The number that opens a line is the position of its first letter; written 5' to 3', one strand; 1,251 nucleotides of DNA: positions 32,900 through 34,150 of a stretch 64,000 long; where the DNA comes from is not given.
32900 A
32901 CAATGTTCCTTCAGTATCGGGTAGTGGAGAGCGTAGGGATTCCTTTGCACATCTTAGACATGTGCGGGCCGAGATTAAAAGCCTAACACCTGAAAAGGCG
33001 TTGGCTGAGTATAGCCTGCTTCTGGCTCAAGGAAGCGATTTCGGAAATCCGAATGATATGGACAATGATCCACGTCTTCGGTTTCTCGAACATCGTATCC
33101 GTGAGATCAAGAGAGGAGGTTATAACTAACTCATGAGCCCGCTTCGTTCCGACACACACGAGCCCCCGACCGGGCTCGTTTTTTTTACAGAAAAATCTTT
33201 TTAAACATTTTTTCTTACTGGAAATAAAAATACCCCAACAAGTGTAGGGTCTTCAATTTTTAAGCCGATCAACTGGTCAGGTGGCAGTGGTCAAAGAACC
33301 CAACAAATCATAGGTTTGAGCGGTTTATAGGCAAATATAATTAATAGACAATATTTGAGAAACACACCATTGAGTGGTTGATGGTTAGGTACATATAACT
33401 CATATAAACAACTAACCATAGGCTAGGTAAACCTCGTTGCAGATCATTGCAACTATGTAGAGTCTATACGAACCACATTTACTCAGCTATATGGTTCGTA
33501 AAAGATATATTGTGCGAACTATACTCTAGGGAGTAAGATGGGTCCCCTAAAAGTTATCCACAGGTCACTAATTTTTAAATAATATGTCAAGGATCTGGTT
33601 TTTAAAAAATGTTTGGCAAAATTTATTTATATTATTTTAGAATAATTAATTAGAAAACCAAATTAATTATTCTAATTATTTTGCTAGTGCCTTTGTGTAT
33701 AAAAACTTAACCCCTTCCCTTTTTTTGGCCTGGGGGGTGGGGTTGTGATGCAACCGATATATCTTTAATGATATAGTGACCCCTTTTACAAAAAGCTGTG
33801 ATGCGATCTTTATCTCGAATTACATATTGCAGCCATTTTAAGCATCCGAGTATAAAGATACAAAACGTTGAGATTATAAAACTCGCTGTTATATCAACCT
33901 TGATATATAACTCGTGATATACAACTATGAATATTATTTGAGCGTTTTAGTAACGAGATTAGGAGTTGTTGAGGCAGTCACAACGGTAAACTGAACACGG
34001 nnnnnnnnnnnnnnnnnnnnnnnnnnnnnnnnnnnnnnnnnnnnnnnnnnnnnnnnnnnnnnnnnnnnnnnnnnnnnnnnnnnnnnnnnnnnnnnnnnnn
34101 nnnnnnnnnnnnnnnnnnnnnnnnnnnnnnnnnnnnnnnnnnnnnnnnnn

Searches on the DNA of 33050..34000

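Call 59: search_rna_families(source=window, start=33050, end=34000, threshold=evalue, max_evalue=1)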
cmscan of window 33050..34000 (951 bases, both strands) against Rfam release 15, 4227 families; matches with E-value up to 1: 1.
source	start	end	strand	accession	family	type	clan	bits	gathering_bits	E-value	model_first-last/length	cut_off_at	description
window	33225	33256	-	RF01413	miR-430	Gene; miRNA;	CL00096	20.6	47.3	0.59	1-70/70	no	miR-430 microRNA precursor family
